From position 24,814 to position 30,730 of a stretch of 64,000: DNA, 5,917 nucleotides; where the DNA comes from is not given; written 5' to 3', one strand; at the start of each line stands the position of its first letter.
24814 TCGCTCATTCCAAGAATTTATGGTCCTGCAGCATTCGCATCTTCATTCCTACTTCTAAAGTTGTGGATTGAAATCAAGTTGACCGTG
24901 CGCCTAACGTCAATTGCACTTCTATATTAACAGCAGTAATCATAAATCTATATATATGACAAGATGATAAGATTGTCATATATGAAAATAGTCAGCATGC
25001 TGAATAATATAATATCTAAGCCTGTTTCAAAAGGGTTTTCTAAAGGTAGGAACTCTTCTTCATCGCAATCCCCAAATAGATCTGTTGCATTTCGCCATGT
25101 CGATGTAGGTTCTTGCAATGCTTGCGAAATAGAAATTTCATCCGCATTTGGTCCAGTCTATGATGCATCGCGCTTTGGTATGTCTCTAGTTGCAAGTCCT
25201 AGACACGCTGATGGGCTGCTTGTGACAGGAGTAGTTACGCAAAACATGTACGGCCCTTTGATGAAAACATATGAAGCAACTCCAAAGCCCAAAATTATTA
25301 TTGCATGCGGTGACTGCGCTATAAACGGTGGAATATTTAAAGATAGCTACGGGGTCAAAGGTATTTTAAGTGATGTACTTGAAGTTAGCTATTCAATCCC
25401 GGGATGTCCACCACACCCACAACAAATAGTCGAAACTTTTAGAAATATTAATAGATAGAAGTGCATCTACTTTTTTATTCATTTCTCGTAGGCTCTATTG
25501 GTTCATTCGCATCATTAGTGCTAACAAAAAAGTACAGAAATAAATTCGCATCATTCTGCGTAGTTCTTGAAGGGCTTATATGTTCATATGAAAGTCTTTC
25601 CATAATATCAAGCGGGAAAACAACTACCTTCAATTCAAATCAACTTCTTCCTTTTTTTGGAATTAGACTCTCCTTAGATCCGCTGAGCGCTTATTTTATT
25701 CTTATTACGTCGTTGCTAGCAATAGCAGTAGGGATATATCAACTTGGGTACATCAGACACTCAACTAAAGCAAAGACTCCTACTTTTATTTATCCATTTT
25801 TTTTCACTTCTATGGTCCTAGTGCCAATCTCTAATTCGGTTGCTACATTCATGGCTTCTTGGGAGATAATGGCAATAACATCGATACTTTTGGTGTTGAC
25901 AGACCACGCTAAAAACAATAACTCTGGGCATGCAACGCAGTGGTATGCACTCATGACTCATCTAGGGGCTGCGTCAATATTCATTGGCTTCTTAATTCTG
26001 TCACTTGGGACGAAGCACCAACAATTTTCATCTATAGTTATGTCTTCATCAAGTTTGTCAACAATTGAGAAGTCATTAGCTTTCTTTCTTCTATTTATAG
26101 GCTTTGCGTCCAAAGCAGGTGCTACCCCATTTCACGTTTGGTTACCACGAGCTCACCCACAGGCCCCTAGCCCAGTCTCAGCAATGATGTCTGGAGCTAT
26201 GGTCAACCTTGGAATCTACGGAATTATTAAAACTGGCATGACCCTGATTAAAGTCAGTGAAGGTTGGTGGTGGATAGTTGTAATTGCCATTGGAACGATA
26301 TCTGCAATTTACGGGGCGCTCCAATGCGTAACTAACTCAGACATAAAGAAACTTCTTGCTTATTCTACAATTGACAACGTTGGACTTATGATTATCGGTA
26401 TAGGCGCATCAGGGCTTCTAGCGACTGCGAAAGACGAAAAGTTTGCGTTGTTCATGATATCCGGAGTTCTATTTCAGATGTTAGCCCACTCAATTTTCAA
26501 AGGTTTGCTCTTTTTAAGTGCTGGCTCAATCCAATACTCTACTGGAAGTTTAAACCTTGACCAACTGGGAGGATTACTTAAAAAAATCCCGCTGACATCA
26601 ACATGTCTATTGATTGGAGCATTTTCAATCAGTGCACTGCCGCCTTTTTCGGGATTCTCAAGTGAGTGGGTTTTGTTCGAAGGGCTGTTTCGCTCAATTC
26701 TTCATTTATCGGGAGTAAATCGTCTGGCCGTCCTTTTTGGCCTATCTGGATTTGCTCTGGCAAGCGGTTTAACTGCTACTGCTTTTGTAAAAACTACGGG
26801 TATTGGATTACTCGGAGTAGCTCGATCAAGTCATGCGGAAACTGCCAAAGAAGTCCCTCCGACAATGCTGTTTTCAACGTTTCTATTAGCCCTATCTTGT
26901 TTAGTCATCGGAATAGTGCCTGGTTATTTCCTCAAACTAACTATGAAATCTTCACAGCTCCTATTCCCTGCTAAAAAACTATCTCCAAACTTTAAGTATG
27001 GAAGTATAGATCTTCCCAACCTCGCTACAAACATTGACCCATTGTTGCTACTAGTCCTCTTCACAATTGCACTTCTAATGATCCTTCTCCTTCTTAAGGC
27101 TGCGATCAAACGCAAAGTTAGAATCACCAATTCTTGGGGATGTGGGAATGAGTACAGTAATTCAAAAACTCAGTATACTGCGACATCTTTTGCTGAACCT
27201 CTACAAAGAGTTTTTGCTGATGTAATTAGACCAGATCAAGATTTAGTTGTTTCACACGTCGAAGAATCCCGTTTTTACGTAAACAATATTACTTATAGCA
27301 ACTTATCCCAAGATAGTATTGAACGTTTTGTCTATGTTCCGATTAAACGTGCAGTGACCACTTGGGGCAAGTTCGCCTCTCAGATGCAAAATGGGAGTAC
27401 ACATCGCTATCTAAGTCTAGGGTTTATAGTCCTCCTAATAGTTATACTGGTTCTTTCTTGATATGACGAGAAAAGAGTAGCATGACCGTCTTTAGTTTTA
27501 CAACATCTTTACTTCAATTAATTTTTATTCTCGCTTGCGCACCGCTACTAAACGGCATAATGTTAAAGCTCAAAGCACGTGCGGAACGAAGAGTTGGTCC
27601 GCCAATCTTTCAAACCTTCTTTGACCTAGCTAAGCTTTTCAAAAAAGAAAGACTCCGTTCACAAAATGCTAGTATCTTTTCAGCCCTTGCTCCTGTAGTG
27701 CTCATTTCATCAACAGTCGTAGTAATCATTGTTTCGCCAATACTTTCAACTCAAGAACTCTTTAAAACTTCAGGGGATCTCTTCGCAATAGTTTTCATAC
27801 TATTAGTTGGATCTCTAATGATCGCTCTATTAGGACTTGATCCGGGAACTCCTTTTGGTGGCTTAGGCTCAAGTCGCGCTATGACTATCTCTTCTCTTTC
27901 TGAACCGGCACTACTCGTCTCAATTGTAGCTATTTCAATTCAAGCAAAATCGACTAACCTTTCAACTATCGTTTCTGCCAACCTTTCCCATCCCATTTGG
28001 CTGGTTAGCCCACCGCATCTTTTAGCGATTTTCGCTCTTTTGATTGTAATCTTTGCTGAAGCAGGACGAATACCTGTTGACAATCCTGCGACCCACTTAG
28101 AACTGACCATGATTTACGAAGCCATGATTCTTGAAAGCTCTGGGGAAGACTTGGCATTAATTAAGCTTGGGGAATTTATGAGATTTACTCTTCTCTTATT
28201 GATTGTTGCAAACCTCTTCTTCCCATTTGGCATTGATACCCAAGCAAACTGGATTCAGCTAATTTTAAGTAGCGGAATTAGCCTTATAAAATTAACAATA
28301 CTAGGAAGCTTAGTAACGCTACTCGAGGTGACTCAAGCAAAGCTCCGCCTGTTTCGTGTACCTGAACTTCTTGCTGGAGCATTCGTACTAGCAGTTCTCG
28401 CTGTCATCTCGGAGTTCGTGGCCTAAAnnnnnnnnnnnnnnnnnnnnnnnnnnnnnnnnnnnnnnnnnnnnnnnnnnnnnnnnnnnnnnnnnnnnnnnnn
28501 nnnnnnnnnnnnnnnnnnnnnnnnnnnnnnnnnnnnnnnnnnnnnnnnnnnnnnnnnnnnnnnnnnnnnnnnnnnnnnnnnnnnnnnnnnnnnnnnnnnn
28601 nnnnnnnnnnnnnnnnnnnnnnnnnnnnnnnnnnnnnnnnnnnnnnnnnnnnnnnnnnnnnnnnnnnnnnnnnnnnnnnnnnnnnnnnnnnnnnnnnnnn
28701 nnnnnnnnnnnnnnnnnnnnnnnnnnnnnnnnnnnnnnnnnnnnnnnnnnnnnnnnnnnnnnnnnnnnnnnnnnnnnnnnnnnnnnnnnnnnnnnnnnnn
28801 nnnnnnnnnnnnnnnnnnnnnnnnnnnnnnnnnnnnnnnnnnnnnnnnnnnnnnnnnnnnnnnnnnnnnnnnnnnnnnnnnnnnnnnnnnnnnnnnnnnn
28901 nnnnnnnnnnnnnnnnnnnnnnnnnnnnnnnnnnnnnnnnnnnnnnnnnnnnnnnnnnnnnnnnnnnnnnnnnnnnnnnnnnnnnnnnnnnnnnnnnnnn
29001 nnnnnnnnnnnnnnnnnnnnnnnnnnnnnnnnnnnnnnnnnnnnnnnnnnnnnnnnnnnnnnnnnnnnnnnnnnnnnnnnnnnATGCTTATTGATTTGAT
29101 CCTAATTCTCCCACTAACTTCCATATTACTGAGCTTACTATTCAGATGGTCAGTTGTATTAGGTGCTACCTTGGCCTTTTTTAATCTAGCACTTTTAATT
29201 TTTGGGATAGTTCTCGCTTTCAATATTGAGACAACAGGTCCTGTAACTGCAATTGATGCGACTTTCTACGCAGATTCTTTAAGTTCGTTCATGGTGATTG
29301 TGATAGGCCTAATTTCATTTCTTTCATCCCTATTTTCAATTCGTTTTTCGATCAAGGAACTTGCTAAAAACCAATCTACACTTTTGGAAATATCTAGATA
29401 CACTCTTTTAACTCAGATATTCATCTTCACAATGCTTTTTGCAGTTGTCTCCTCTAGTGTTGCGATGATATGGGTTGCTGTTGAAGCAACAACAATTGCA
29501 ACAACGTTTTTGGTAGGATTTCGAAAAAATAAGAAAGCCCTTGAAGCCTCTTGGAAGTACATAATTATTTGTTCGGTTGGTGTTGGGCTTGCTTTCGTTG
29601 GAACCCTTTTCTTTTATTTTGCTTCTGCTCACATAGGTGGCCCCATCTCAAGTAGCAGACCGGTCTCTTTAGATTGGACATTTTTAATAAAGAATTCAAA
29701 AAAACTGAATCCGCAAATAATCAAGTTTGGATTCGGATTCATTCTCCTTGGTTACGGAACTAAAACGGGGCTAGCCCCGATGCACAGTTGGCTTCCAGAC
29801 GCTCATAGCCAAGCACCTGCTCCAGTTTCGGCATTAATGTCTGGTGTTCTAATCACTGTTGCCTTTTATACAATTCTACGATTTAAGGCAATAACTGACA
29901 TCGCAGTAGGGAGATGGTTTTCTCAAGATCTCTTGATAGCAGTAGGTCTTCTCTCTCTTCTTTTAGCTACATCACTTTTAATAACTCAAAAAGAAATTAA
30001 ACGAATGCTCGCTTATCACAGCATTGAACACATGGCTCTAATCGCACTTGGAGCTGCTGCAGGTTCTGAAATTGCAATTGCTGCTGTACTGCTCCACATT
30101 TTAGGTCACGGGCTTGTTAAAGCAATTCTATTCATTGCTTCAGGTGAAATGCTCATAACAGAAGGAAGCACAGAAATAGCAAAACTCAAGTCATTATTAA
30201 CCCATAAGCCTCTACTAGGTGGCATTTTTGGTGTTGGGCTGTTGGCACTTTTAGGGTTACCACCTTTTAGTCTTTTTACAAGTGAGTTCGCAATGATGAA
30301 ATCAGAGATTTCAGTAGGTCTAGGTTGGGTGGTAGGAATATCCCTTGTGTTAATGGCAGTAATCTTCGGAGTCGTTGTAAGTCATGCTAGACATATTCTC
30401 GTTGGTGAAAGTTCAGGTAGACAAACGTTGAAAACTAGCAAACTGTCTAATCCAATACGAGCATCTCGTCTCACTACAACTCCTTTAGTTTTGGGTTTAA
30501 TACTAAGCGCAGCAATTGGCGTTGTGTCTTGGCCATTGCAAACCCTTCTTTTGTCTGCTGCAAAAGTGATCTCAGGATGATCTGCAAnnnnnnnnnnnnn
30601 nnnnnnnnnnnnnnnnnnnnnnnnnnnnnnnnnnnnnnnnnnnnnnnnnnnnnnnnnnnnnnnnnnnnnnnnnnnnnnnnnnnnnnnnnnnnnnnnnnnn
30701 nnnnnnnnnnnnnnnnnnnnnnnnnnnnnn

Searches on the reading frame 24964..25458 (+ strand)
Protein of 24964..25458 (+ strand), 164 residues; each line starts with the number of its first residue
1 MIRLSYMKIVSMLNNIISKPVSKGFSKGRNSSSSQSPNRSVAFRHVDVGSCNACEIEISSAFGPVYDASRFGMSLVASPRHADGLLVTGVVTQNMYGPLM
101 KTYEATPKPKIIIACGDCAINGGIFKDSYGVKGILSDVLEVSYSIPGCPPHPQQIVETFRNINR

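Call 8: search_protein_families(library=pfam, proteins=[window:24964-25458:+])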
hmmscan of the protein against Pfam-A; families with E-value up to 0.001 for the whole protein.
window:24964-25458:+ (164 aa): 1 family
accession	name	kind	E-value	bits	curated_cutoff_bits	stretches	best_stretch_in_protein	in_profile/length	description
PF01058.29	Oxidored_q6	-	9.8e-30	103.4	27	1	51-161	1-127/128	NADH ubiquinone oxidoreductase, 20 Kd subunit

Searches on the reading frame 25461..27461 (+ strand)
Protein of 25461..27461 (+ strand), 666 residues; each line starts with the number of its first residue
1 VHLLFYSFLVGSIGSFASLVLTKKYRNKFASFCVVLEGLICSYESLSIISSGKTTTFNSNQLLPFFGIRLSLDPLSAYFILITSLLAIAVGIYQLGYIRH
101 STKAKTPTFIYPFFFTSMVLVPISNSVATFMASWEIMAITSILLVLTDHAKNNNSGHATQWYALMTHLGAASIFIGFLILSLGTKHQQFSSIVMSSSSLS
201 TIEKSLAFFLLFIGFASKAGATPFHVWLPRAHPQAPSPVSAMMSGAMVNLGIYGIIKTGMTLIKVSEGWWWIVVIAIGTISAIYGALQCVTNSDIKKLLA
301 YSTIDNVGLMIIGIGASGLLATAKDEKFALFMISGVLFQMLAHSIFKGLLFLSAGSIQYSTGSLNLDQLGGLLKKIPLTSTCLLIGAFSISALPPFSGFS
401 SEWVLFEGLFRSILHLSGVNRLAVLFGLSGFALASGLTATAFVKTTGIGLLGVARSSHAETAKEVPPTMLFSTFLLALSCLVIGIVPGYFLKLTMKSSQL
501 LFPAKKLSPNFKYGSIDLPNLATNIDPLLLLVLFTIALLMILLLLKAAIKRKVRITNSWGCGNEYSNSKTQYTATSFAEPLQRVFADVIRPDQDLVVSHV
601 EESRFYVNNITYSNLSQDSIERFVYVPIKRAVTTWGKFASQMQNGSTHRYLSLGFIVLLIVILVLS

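Call 10: search_protein_families(library=pfam, proteins=[window:25461-27461:+])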
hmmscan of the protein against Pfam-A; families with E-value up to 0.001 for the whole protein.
window:25461-27461:+ (666 aa): 1 family
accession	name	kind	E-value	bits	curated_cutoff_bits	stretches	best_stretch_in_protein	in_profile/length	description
PF00361.26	Proton_antipo_M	-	2.7e-55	188.1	21.5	1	124-412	1-278/294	NADH:quinone oxidoreductase/Mrp antiporter, TM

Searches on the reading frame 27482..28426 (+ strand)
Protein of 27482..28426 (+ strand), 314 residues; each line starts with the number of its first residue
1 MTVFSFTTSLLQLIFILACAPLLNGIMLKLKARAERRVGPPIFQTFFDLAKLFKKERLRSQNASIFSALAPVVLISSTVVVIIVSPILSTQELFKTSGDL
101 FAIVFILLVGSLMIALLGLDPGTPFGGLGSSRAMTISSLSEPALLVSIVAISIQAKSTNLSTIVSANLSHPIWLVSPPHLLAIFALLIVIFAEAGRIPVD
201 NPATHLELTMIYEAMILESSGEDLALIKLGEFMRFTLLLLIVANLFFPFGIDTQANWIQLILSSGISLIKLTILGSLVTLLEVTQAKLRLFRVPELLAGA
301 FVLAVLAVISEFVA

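Call 10: search_protein_families(library=pfam, proteins=[window:27482-28426:+])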
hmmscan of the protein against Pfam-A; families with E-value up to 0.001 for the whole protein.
window:27482-28426:+ (314 aa): 1 family
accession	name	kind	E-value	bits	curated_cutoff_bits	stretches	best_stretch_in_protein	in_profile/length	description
PF00146.26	NADHdh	-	3e-39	135.6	27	1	12-307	5-292/298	NADH dehydrogenase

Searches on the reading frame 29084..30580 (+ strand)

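Call 10: search_protein_families(library=pfam, proteins=[window:29084-30580:+])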
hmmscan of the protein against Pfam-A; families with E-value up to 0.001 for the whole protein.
window:29084-30580:+ (498 aa): 1 family
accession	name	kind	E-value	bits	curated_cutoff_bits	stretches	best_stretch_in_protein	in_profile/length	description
PF00361.26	Proton_antipo_M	-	5e-52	177.4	21.5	1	123-423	1-290/294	NADH:quinone oxidoreductase/Mrp antiporter, TM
